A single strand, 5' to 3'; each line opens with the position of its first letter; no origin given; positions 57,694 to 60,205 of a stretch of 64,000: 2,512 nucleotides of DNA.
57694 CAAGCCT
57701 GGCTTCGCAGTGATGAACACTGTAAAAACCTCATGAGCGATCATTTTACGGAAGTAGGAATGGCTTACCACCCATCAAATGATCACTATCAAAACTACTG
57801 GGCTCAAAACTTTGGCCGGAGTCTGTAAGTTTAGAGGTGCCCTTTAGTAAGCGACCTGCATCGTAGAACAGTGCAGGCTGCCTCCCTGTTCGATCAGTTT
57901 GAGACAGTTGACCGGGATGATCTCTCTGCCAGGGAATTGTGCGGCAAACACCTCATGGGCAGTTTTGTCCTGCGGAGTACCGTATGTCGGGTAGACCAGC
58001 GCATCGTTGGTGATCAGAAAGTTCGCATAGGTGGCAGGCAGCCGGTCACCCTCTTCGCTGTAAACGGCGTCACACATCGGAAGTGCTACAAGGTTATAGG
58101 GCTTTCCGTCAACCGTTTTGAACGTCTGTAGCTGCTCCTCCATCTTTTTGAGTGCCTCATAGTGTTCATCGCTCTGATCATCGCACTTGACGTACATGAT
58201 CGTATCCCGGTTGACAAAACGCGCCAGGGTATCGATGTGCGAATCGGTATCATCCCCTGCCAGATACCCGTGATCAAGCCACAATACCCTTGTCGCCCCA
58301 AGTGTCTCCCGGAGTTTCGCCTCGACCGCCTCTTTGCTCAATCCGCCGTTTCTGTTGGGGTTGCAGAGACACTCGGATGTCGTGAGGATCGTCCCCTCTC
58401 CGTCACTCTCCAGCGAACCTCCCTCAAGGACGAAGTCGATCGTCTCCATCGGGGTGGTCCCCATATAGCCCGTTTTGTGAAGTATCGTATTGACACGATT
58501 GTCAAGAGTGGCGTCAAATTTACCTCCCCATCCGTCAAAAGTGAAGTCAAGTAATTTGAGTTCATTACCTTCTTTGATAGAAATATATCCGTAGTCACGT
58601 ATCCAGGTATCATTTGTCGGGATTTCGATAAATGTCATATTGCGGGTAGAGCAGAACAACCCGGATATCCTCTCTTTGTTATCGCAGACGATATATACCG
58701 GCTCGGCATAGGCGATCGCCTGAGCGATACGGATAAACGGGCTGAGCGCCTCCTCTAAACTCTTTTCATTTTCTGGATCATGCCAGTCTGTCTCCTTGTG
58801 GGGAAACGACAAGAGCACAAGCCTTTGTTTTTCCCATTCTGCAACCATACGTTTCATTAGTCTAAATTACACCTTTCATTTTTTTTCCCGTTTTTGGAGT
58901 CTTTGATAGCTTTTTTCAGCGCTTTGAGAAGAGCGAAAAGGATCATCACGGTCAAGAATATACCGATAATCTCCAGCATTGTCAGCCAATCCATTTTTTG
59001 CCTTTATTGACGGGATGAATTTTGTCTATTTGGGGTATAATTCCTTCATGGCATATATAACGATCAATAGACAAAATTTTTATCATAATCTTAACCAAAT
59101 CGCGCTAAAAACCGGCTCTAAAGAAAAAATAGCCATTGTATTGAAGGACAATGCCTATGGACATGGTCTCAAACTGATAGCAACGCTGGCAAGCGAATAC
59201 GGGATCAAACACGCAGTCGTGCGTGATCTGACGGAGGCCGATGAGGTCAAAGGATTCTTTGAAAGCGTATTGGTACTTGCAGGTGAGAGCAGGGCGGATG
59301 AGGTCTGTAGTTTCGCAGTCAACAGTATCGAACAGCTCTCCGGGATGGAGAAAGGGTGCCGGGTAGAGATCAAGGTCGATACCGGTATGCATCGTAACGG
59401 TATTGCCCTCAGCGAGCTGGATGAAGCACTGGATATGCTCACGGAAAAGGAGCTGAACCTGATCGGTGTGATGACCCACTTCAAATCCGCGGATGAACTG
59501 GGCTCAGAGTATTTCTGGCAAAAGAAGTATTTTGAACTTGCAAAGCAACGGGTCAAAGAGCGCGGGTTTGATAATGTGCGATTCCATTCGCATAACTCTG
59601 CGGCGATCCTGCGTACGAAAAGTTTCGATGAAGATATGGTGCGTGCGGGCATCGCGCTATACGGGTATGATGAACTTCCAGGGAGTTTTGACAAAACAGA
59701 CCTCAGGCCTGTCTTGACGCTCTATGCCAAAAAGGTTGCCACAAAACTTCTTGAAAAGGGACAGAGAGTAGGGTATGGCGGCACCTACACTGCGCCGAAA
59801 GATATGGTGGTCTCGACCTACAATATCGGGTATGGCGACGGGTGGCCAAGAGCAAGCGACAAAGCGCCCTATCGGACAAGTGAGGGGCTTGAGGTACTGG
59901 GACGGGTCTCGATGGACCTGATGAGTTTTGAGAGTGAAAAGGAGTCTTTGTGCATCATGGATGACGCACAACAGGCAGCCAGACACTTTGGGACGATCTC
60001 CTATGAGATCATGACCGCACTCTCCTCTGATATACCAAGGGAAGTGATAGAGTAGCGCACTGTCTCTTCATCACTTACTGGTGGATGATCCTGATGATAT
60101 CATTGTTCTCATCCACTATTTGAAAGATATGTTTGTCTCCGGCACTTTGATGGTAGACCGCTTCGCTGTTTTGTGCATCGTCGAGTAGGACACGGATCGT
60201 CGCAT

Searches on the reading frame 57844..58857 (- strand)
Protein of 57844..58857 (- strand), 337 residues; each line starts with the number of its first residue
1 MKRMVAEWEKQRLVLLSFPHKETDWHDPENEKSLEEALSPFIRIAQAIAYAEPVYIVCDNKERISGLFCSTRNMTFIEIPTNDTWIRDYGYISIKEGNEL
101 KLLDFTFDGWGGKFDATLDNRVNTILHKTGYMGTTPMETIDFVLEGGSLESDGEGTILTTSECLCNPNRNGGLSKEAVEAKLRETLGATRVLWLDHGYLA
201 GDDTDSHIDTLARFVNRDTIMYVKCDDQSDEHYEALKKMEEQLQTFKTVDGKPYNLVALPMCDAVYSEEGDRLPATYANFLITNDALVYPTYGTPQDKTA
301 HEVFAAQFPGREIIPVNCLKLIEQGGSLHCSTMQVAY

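Call 5: search_protein_families(library=pfam, proteins=[window:57844-58857:-])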
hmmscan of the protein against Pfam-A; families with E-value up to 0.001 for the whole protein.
window:57844-58857:- (337 aa): 1 family
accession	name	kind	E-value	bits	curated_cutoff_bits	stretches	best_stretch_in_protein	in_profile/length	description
PF04371.20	PAD_porph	-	5e-117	391.1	25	1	3-335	1-320/321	Porphyromonas-type peptidyl-arginine deiminase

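Call 12: find_related_loci(query=window:57844-58857:-, collection=genome_contigs, flank=6000)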
Query window:57844-58857:- (337 aa) in genome_contigs; peptide patterns used: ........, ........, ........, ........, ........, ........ (x = any residue, [..] = any of these).
600 stretches matched a pattern (row limit reached: there are more); 584 encode a relative of the query (tblastn E <= 1e-3); the best 80 are kept; 80 distinct loci.
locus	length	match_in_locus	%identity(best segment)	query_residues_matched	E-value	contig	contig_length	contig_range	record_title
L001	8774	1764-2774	81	1-337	0e+0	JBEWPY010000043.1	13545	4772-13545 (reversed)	MAG: Sulfurimonas sp. isolate Kbt 03 NODE_2165_length_13545_cov_20.694885, whole genome shotgun sequence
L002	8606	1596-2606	76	1-337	0e+0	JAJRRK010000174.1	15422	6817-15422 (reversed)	MAG: Campylobacterales bacterium isolate Dive100_bin2.97 k141_1170721, whole genome shotgun sequence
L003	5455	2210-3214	78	3-337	0e+0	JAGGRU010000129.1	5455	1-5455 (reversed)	MAG: Sulfurovum sp. isolate AUK004 PB_MANV_004_c_000000001300, whole genome shotgun sequence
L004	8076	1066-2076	75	1-337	0e+0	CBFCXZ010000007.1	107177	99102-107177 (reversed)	MAG TPA_asm: uncultured bacterium isolate SRR26215683_binner12_Refined_56 genome assembly, contig: ERZ25073488.19, whole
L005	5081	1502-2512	74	1-337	0e+0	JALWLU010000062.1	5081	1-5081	MAG: Sulfurovum sp. isolate M17_metabat2_scaf2bin.078 M17_NODE_23138_length_5081_cov_2.998789, whole genome shotgun sequ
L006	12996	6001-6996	77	1-337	5e-178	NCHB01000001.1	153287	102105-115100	MAG: Sulfurovum sp. 16-42-52 04302015_16_scaffold_39, whole genome shotgun sequence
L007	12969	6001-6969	77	1-328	5e-176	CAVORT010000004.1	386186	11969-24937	MAG: Sulfurovaceae bacterium isolate MFD09964.bin.2.140 genome assembly, contig: contig_21264, whole genome shotgun sequ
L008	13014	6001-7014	75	1-337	3e-175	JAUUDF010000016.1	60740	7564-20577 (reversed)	MAG: Sulfurovum sp. isolate WV30_bin7 all_Scaff006645, whole genome shotgun sequence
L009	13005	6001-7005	73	2-337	8e-173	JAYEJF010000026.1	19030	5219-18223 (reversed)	MAG: Campylobacterota bacterium isolate MAG171 MAG171_26, whole genome shotgun sequence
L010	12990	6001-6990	74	2-336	7e-172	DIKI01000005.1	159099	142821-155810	MAG TPA_asm: Sulfurovum sp. UBA5622 UBA5622_contig_21053, whole genome shotgun sequence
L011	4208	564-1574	72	1-336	6e-177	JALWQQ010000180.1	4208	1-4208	MAG: Campylobacteraceae bacterium isolate M2_metabat1_scaf2bin.073 M2_NODE_42251_length_4208_cov_2.365107, whole genome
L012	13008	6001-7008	70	1-336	2e-168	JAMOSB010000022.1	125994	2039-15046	MAG: Sulfurovum sp. isolate 4561-384_metabat1_scaf2bin.007 4562-384_scaffold_30_c1, whole genome shotgun sequence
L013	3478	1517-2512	69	1-337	5e-174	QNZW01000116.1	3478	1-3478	MAG: Sulfurovum sp. isolate MAG 2 Ga0232641_1010183, whole genome shotgun sequence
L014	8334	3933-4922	70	2-336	7e-165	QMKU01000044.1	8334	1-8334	MAG: Epsilonproteobacteria bacterium isolate B135_G9 B135_Guay9_scaffold_12331, whole genome shotgun sequence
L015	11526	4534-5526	70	1-336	7e-163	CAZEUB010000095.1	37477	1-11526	MAG TPA_asm: uncultured Sulfurovum sp. isolate binchicken_co219_108 genome assembly, contig: k141_254391, whole genome s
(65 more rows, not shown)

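Call 54: search_protein_families(library=ncbifam, proteins=[window:57844-58857:-])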
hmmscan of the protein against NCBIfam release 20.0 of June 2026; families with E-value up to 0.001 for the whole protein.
window:57844-58857:- (337 aa): 2 families
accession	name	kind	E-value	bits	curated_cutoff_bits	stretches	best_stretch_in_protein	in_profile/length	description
NF010070.0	PRK13551.1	subfamily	9.6e-68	228.6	483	1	3-335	14-361/365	agmatine deiminase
TIGR03380.1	agmatine_aguA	equivalog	1.8e-66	224.5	381.8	1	3-335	9-355/357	agmatine deiminase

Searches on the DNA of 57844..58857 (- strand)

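Call 15: search_rna_families(sources=[L004, L007, L012, L015, L016, L018, L022, L010, L011], threshold=gathering, show_alignments=6)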
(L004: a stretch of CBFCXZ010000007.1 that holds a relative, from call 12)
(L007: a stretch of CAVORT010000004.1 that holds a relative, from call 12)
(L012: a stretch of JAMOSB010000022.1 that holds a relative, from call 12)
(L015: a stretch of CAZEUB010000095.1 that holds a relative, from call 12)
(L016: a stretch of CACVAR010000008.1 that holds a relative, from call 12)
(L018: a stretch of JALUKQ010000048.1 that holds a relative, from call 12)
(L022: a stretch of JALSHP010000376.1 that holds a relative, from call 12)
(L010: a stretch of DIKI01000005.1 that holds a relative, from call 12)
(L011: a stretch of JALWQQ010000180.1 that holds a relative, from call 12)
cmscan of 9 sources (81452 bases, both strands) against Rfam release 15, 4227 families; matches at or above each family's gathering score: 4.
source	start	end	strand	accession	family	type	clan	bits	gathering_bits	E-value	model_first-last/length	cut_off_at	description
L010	4500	4865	-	RF00023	tmRNA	Gene;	CL00001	135.2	47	1.2e-52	1-374/374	no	transfer-messenger RNA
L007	7715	7792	-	RF03167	c-di-GMP-I-GGC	Cis-reg; riboswitch;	CL00126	59.3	59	2.3e-11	1-80/80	no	c-di-GMP-I-GGC riboswitch aptamer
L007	8546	8623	-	RF03167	c-di-GMP-I-GGC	Cis-reg; riboswitch;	CL00126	59.1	59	2.8e-11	1-80/80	no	c-di-GMP-I-GGC riboswitch aptamer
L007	4249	4321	+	RF00005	tRNA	Gene; tRNA;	CL00001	58.8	29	4.7e-10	1-71/71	no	tRNA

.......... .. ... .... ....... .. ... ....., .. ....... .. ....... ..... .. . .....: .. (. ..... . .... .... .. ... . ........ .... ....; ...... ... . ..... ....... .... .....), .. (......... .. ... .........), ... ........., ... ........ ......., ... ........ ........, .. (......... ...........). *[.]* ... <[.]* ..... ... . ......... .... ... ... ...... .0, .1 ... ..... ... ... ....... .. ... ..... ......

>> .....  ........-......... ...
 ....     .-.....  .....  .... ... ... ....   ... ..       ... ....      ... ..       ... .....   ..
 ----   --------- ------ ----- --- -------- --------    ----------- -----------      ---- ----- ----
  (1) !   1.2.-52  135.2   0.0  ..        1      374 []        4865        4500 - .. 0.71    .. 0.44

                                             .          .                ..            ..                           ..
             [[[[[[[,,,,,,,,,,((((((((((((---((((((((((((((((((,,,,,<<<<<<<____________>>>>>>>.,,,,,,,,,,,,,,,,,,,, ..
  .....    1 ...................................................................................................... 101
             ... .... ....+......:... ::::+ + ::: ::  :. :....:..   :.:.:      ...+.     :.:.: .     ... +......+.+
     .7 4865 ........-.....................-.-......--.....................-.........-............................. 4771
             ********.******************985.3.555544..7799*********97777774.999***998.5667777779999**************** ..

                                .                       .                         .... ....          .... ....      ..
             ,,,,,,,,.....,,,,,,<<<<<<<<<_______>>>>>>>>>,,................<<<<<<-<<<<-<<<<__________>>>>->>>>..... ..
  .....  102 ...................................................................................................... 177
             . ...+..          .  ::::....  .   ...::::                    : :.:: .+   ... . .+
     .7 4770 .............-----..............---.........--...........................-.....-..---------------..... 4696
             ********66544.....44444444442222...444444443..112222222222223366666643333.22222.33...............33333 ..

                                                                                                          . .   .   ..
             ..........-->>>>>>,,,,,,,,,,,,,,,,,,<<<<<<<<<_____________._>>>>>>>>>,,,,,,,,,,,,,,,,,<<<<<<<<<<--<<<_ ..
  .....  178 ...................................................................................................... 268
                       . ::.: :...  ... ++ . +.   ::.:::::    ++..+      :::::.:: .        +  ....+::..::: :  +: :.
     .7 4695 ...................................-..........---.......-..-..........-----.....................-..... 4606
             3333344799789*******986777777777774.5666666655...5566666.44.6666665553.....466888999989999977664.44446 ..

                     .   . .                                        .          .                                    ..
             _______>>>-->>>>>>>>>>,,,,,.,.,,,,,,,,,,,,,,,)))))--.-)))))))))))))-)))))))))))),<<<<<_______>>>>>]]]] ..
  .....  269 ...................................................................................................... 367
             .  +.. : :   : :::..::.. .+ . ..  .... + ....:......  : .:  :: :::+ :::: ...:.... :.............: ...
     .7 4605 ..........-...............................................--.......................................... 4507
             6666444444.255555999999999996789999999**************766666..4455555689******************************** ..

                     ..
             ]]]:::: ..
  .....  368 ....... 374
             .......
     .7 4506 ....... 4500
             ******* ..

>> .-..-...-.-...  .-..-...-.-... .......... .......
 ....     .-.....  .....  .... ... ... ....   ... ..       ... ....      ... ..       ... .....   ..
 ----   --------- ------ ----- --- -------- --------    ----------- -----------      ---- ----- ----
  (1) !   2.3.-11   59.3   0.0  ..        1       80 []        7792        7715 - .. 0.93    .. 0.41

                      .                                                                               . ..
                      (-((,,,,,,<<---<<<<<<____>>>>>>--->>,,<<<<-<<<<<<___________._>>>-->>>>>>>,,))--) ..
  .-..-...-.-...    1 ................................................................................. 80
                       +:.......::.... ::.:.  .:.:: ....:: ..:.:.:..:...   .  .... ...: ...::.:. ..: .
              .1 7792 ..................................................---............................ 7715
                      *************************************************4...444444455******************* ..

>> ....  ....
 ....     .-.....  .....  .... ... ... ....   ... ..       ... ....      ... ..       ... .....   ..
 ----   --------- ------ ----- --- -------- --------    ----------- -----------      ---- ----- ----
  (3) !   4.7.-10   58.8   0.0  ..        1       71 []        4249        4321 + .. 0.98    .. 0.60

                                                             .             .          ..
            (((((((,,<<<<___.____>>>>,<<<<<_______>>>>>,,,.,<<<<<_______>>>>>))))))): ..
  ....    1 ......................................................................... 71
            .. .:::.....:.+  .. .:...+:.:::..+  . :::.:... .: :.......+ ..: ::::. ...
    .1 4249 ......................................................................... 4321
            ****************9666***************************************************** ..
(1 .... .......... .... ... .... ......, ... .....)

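Call 16: search_rna_families(sources=[L004, L012, L015, L016, L018, L022, L011], threshold=evalue, max_evalue=0.01, show_alignments=8)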
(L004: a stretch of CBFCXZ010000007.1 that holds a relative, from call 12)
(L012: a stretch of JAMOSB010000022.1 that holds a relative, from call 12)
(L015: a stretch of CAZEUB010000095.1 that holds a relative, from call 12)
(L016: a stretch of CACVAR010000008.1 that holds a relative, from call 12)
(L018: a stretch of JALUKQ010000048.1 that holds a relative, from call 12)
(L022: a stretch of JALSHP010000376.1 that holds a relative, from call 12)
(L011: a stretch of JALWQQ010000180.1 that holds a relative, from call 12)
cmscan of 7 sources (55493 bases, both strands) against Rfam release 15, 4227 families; matches with E-value up to 0.01: 0.
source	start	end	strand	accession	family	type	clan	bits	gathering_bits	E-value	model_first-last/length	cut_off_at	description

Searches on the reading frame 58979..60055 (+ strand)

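Call 5: search_protein_families(library=pfam, proteins=[window:58979-60055:+])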
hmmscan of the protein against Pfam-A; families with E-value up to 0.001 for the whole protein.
window:58979-60055:+ (358 aa): 2 families
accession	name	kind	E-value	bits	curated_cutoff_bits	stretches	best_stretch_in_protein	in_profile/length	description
PF01168.26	Ala_racemase_N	-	9.6e-44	150.1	24.1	1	29-230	1-218/220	Alanine racemase, N-terminal domain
PF00842.27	Ala_racemase_C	-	1.2e-20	73.9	25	1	245-355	1-126/127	Alanine racemase, C-terminal domain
